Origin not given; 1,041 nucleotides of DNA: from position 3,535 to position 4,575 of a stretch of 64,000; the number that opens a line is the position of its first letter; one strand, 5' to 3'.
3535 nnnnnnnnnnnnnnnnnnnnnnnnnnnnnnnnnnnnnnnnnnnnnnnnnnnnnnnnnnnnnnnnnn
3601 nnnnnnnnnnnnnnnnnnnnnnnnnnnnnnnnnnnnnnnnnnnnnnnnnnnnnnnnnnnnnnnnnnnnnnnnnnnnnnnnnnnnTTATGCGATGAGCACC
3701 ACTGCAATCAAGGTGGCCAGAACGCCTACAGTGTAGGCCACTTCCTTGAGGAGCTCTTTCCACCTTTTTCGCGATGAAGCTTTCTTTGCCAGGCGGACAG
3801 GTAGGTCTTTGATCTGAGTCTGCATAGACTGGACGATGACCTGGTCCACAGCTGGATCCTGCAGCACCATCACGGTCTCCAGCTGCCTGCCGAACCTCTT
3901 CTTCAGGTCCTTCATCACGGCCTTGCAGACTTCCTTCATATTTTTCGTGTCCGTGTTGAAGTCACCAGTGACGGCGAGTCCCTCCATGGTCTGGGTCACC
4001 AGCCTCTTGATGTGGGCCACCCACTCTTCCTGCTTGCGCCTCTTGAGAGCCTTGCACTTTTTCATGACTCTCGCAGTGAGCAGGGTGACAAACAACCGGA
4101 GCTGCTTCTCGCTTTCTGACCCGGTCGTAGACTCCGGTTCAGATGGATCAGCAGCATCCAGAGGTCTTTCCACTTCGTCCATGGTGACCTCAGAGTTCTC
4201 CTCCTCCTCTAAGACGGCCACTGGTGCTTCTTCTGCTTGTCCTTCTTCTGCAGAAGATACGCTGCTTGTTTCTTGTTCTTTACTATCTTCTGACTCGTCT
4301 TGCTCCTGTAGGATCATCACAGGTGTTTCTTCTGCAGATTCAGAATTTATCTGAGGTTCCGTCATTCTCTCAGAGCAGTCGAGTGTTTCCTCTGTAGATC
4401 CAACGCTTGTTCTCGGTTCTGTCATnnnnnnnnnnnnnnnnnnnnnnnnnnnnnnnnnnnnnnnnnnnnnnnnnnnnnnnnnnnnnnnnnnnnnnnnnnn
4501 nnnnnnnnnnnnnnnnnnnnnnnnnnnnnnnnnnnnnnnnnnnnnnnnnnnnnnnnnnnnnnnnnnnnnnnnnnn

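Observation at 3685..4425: The array ORFs look like a coding family kept intact through substitutions and an in-frame indel, encoding a predicted tail-anchored protein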

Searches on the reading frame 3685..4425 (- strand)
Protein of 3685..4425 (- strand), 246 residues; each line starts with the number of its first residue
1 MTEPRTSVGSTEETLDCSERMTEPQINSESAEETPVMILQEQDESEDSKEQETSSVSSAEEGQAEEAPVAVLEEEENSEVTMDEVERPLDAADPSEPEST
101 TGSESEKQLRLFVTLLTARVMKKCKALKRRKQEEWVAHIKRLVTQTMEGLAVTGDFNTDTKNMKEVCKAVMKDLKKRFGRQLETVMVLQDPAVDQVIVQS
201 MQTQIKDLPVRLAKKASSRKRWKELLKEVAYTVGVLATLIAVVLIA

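Call 6: search_protein_families(library=pfam, proteins=[window:3685-4425:-], max_evalue=10)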
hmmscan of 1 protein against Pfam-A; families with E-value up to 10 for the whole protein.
window:3685-4425:- (246 aa): 5 families
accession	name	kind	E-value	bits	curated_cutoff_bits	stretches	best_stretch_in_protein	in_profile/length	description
PF17898.6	GerD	-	0.045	14.2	29.5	2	163-232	5-73/114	Spore germination GerD central core domain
PF23129.1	DotZ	-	0.052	13.5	27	1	100-229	127-257/293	DotZ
PF12922.13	Cnd1_N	-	0.093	13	27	1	196-240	10-56/164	non-SMC mitotic condensation complex subunit 1, N-term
PF18043.6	T4_Rnl2_C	-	0.26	12.1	27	1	159-203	34-78/82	T4 RNA ligase 2 C-terminal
PF06553.17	BNIP3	-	0.73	9.9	26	1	19-137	26-109/184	BNIP3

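Call 7: find_homologous_proteins(query=window:3688-4425:-)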
Query window:3688-4425:- (246 aa): 7 proteins with E <= 0.001 among 733 candidates.
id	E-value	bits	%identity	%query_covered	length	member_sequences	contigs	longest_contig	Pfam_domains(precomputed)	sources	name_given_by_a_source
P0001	1.1e-50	190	54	76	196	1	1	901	-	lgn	-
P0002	1.6e-47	180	54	67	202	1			-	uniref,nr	uniref:uncharacterized protein LOC124060169 n=1 Tax=Scatophagus argus TaxID=75038 RepID=UPI001ED8282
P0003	6.3e-46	175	51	74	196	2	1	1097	-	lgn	-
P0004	1.3e-40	157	44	79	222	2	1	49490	-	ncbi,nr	ncbi:hypothetical protein GBF38_000486 [Nibea albiflora]|nr:hypothetical protein GBF38_000486 [Nibea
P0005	3.4e-38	149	51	70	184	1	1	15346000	-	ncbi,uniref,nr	ncbi:hypothetical protein PBY51_005888 [Eleginops maclovinus]|uniref:Uncharacterized protein n=1 Tax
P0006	4.7e-25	106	43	57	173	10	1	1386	-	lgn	-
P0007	1.8e-24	104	56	43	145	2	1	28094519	-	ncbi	ncbi:hypothetical protein GBF38_009195, partial [Nibea albiflora]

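Call 9: search_solved_structures(query=window:3688-4425:-, max_evalue=10)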
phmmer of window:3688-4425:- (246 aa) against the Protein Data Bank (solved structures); distinct sequences matched with E-value up to 10: 8.
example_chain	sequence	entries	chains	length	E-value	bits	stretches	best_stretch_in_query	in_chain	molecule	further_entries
5hda_A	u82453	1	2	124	0.11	15.2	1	104-151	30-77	Zinc finger MYND domain-containing protein 11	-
9lp4_A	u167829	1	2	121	0.13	15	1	104-151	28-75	Zinc finger MYND domain-containing protein 11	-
9vc7_A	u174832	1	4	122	0.13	15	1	104-151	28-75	Zinc finger MYND domain-containing protein 11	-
3loo_A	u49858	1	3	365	0.57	12.9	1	129-211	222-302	Anopheles gambiae adenosine kinase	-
7xn7_x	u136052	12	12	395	0.74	12.5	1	23-102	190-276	Constituent of Paf1 complex with RNA polymerase II, Paf1p, Hpr1p, Ctr9, Leo1, Rtf1 and Ccr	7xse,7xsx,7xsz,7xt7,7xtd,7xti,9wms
7mfu_B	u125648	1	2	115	0.94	12.2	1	130-176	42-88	Synthetic Nanobody #14 (Sb14)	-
6fyu_C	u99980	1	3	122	1.4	11.6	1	131-175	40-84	Single domain antibody SD36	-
3j80_A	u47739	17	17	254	9.3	8.9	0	25-66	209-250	uS2 | 40S ribosomal protein S0 | Small ribosomal subunit protein uS2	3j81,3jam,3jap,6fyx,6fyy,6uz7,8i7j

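Call 14: find_encoding_contigs(protein=window:3688-4425:-, flank=10000, max_places=6)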
Protein window:3688-4425:- (246 aa): no gene with exactly this product is on record in the collection.

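Call 15: find_encoding_contigs(protein=P0005, flank=10000, max_places=4)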
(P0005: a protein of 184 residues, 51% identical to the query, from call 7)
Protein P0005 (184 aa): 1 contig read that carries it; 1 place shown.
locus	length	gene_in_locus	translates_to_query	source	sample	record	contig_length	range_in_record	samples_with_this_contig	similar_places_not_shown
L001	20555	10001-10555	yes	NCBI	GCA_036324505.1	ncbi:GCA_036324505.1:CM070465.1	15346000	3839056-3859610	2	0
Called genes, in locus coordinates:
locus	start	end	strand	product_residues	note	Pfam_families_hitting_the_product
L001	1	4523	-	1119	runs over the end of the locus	-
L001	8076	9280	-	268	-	PF00097:zf-C3HC4 (weak), PF13445:zf-RING_UBOX, PF13639:zf-RING_2 (weak), PF13920:zf-C3HC4_3 (weak), PF15227:zf-C3HC4_4 (weak), PF00643:zf-B_box, PF25600:TRIM_CC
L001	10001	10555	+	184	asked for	-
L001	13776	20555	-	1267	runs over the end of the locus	-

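Call 16: find_encoding_contigs(protein=P0004, flank=10000, max_places=4)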
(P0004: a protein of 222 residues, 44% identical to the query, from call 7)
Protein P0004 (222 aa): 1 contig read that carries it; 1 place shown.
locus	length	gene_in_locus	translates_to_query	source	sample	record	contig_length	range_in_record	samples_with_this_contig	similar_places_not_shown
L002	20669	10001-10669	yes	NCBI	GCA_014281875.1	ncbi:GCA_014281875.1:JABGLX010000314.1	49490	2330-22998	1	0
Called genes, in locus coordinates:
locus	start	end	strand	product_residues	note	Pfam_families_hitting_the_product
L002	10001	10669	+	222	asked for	-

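Call 19: predict_structure(alignment_id=A1)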
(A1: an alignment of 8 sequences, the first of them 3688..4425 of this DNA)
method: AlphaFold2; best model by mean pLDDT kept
length: 246 residues; sequences in the alignment: 8
mean_pLDDT: 68.8   pTM: 0.48
mean pLDDT of the five models: 68.8, 67.4, 57.8, 47.5, 38.7
residues with pLDDT >= 90: 57; 70-90: 80; 50-70: 35; < 50: 74
segments of 3 or more residues with pLDDT < 50: 1-3, 31-33, 39-44, 46-98
pLDDT, mean of each block of 10 residues (from residue 1): 53 55 54 47 43 37 38 33 33 45 80 93 80 90 93 68 90 94 86 93 90 78 82 88 83
secondary structure, 60 per line:
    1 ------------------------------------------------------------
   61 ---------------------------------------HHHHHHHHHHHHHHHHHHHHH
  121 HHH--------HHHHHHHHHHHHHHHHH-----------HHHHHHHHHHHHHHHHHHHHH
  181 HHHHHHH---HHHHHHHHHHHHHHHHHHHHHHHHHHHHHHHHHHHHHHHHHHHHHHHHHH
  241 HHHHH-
elements in order: H100-123 H132-148 H160-187 H191-245

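Call 23: search_protein_representatives(alignment_id=A1)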
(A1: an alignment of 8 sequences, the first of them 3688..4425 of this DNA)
Query: 8 sequences, 198 profile positions. Proteins with E-value up to 0.001 (for the whole library): 173; up to 1e-10: 109; up to 1e-30: 44. The best 150 are listed.
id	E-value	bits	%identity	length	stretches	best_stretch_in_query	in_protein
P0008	7.0e-88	309.6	-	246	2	4-198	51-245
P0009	1.1e-76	273.0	-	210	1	13-198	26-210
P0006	8.4e-70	250.6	-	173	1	19-189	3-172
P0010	1.5e-67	243.2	-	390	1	14-184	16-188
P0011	2.8e-60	219.5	-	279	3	9-197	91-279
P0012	7.0e-59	214.9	-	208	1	4-197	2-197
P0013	7.5e-59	214.8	-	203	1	17-191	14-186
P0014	3.1e-58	212.8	-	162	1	38-197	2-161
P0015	1.0e-55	204.6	-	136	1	61-197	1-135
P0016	1.0e-54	201.3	-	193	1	3-185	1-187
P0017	1.2e-51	191.3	-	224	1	8-197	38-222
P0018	3.7e-51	189.7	-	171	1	28-198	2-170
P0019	9.8e-51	188.3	-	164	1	30-196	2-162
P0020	7.2e-50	185.5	-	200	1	3-195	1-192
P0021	2.0e-48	180.8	-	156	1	16-171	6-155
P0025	4.7e-45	169.8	-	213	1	41-184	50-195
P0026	1.4e-44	168.2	-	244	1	8-198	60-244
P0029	1.6e-43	164.7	-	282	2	4-197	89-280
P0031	1.6e-42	161.5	-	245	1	3-197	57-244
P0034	1.3e-41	158.6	-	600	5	14-194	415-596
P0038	2.6e-37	144.5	-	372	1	29-185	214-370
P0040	3.3e-36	140.9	-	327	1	8-196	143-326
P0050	1.7e-32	128.8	-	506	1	19-188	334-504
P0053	6.4e-30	120.4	-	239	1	11-197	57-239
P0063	3.7e-27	111.4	-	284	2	29-179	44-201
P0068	4.8e-25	104.5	-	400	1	65-192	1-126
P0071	2.6e-24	102.1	-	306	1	8-197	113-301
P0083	8.7e-21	90.6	-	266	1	52-190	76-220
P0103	3.0e-13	66.0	-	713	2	35-177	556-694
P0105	8.8e-13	64.4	-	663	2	15-161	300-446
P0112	2.0e-11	60.0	-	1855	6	113-157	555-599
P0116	1.1e-10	57.6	-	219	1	15-157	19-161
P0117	2.8e-10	56.3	-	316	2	107-180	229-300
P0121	1.8e-09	53.7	-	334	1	23-196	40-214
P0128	2.7e-08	49.8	-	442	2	104-179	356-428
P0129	2.8e-08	49.8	-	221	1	18-164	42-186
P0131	5.8e-08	48.7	-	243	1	106-176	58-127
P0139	8.6e-07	44.9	-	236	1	114-170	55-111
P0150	1.4e-05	41.0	-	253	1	33-99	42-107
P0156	3.2e-05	39.8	-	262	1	47-154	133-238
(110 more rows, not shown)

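Call 24: list_cluster_members(proteins=[P0008, P0009, P0010, P0011, P0012, P0034, P0050, P0103, P0112, P0121])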
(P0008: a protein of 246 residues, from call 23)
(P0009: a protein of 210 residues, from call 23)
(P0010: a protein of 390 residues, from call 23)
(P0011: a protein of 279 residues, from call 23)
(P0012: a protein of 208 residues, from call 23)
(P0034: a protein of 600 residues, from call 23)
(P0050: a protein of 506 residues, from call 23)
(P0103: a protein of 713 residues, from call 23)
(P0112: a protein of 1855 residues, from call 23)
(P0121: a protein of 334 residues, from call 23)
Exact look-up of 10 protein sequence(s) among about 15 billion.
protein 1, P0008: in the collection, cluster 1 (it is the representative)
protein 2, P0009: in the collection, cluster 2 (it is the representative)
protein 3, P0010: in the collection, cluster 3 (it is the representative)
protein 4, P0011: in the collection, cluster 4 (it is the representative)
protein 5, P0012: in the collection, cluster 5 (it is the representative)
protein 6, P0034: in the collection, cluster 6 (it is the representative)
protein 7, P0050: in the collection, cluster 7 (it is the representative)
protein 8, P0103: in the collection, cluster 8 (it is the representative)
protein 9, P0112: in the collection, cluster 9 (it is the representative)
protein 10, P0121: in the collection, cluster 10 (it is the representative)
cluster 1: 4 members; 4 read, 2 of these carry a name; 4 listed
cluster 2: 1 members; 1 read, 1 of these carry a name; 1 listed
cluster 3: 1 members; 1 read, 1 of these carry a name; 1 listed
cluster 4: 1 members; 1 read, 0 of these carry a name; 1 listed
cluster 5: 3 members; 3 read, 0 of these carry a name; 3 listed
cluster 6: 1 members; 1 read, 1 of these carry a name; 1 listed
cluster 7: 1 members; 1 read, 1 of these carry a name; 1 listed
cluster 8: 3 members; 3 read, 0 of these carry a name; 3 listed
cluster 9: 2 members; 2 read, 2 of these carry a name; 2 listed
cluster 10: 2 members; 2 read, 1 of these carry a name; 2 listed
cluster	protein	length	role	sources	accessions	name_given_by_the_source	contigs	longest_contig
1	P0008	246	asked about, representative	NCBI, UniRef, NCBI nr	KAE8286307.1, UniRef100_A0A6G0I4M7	hypothetical protein D5F01_LYC15993 [Larimichthys crocea] | Uncharacterized protein n=1 Tax=Larimichthys crocea TaxID=215358 RepID=A0A6G0I4M7_LARCR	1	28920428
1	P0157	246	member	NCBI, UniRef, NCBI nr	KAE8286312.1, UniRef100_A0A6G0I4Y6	hypothetical protein D5F01_LYC15998 [Larimichthys crocea] | Uncharacterized protein n=1 Tax=Larimichthys crocea TaxID=215358 RepID=A0A6G0I4Y6_LARCR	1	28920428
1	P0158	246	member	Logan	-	-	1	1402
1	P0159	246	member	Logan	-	-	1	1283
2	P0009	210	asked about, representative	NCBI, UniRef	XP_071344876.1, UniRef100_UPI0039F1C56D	uncharacterized protein [Trachinotus anak] | uncharacterized protein n=1 Tax=Trachinotus anak TaxID=443729 RepID=UPI0039F1C56D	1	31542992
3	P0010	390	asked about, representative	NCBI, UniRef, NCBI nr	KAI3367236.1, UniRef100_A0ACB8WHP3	hypothetical protein L3Q82_008287 [Scortum barcoo] | Uncharacterized protein n=1 Tax=Scortum barcoo TaxID=214431 RepID=A0ACB8WHP3_9TELE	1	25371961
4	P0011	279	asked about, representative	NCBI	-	-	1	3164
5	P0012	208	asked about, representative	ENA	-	-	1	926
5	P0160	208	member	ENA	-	-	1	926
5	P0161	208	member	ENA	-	-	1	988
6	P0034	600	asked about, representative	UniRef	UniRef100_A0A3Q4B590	Uncharacterized protein n=1 Tax=Mola mola TaxID=94237 RepID=A0A3Q4B590_MOLML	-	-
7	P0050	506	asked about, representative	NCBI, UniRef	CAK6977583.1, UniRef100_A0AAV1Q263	uncharacterized protein LOC121913375 isoform X2 [Scomber scombrus] | Uncharacterized protein LOC121913375 isoform X2 n=1 Tax=Scomber scombrus TaxID=13677 ...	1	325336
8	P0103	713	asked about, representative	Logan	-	-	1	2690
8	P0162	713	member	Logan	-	-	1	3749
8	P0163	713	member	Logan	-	-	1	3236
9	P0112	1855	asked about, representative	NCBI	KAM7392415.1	hypothetical protein PAMA_007503 [Pampus argenteus]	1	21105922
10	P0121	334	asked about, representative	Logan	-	-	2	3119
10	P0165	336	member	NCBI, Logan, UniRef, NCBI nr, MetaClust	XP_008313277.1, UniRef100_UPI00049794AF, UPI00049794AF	uncharacterized protein LOC103382308 [Cynoglossus semilaevis] | uncharacterized protein LOC103382308 n=1 Tax=Cynoglossus semilaevis TaxID=244447 ... | status=active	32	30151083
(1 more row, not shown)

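Call 27: find_encoding_contigs(protein=P0008, flank=10000, max_places=4)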
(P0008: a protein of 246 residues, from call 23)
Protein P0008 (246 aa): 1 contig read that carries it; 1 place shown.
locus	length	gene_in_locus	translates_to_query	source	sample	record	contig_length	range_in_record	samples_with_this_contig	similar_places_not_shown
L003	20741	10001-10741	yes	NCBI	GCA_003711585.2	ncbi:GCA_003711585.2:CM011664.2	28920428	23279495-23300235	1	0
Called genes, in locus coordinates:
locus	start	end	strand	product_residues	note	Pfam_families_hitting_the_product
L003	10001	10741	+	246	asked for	-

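Call 32: find_encoding_contigs(protein=P0001, flank=3000, max_places=4)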
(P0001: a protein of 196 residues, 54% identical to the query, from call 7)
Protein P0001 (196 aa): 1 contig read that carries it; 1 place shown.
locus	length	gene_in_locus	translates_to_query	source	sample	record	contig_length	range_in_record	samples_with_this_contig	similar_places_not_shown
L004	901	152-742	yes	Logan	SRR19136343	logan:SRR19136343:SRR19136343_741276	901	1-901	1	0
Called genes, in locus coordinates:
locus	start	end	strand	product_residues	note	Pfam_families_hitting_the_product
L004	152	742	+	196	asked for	-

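Call 33: find_encoding_contigs(protein=P0006, flank=3000, max_places=6)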
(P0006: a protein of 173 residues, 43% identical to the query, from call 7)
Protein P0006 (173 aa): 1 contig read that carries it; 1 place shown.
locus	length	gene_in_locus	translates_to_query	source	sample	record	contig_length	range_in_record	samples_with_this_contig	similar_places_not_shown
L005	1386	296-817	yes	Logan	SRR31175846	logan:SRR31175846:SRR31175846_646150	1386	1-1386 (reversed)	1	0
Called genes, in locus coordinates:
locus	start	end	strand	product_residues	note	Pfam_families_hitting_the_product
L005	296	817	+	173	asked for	-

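Call 34: find_encoding_contigs(protein=P0158, flank=3000, max_places=4)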
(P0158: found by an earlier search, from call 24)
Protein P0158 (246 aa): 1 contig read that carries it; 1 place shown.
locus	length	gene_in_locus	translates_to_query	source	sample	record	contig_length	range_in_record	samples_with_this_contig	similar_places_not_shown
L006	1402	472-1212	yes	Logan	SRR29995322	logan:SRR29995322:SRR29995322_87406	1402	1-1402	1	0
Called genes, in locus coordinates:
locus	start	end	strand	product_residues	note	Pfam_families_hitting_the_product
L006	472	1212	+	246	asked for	-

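Call 44: search_protein_families(library=pfam, proteins=[P0103, P0105, P0112, P0034, P0050, P0010, P0165, P0038, P0068, P0128], max_evalue=0.01)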
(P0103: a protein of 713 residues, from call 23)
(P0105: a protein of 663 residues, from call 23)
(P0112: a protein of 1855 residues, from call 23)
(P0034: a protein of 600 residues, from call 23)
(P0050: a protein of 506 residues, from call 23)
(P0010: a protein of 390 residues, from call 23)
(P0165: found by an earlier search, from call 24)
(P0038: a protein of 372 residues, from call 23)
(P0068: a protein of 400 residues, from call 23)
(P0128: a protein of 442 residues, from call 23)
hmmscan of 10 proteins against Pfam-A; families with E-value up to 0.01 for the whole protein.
P0103 (713 aa): 0 families

P0105 (663 aa): 2 families
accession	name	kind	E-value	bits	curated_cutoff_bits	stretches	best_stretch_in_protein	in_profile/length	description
PF04042.21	DNA_pol_E_B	-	0.0057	16.5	29.1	0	324-385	16-76/210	DNA polymerase alpha/epsilon subunit B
PF15739.10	TSNAXIP1_N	-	0.009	16.8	27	0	394-445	16-66/111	Translin-associated factor X-interacting N-terminus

P0112 (1855 aa): 7 families
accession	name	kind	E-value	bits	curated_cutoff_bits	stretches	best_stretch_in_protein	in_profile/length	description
PF17373.7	DUF5395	-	5.5e-13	49.7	25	0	658-707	15-66/81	Family of unknown function (DUF5395)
PF13334.11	DUF4094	-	7.7e-05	23.5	24.5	0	708-790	11-77/90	Domain of unknown function (DUF4094)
PF18024.7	HTH_50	-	0.00048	20.2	27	0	436-457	5-26/50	Helix-turn-helix domain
PF14407.11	Frankia_peptide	-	0.00052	20.7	48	0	427-446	27-46/63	Ribosomally synthesized peptide prototyped by Frankia Franean1_4349.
PF16424.10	DUF5021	-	0.0035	18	25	0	618-676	30-88/157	Domain of unknown function (DUF5021)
PF06246.17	Isy1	-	0.0048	17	25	0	253-310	31-90/253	Isy1-like splicing family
PF20681.2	DUF6818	-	0.0094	16.9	27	0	740-772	10-42/84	Domain of unknown function (DUF6818)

P0034 (600 aa): 0 families

P0050 (506 aa): 0 families

P0010 (390 aa): 1 family
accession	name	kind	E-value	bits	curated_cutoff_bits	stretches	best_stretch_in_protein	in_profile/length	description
PF09004.15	ALKBH8_N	-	2.4e-18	65.9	21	1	229-270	1-42/42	Alkylated DNA repair protein alkB homolog 8, N-terminal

P0165 (336 aa): 1 family
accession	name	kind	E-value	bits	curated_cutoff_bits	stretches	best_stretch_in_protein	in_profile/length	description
PF11309.13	DUF3112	-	0.00033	20.6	23.3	1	148-217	6-75/217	Protein of unknown function (DUF3112)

P0038 (372 aa): 0 families

P0068 (400 aa): 0 families

P0128 (442 aa): 0 families

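Call 46: find_homologous_proteins(query=A3, max_evalue=0.00001)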
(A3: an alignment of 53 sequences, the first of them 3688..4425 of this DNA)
Query A3 (53 sequences) (246 aa, profile of the alignment): 10 proteins with E <= 0.00001 among 5370 candidates.
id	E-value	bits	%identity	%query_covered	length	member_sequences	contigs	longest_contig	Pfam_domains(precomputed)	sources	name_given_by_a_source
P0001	1.5e-74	268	54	76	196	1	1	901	-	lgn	-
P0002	1.3e-70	255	54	67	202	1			-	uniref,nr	uniref:uncharacterized protein LOC124060169 n=1 Tax=Scatophagus argus TaxID=75038 RepID=UPI001ED8282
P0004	1.2e-66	242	44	79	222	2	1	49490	-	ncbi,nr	ncbi:hypothetical protein GBF38_000486 [Nibea albiflora]|nr:hypothetical protein GBF38_000486 [Nibea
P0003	2.9e-66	241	51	74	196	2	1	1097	-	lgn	-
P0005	5.0e-63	230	51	70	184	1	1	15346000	-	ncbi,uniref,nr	ncbi:hypothetical protein PBY51_005888 [Eleginops maclovinus]|uniref:Uncharacterized protein n=1 Tax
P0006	1.9e-41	160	43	57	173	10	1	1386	-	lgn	-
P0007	3.9e-39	152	56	43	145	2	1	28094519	-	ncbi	ncbi:hypothetical protein GBF38_009195, partial [Nibea albiflora]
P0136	3.3e-33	133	27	42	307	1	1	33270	-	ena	-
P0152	5.4e-29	119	26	45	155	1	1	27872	-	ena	-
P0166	4.4e-21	93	23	42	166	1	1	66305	-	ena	-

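Call 47: search_solved_structures(query=A3, max_evalue=10)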
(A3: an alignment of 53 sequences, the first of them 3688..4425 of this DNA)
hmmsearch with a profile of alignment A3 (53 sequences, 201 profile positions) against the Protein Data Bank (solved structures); distinct sequences matched with E-value up to 10: 10.
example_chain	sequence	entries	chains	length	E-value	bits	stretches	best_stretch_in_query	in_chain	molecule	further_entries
3hd7_A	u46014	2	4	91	0.2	14.3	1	154-198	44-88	Vesicle-associated membrane protein 2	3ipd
9ivk_A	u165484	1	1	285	0.44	13.1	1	150-197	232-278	HBC599 membrane protein binder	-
2kog_A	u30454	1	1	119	1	12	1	154-198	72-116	Vesicle-associated membrane protein 2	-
6qdv_B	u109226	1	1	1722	1.2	11.7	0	79-115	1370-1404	U5 small nuclear ribonucleoprotein 200 kDa helicase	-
4f91_B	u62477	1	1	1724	1.2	11.7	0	79-115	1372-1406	U5 small nuclear ribonucleoprotein 200 kDa helicase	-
4f92_B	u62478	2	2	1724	1.2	11.7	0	79-115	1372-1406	U5 small nuclear ribonucleoprotein 200 kDa helicase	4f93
5urj_A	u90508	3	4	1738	1.2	11.7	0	79-115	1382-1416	U5 small nuclear ribonucleoprotein 200 kDa helicase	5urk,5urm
4kit_B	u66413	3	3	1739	1.2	11.7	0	79-115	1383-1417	U5 small nuclear ribonucleoprotein 200 kDa helicase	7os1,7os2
6s8q_B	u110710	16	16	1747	1.3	11.7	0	79-115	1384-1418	U5 small nuclear ribonucleoprotein 200 kDa helicase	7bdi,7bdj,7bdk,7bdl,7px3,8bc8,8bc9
6s9i_B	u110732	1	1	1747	1.3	11.7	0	79-115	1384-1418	U5 small nuclear ribonucleoprotein 200 kDa helicase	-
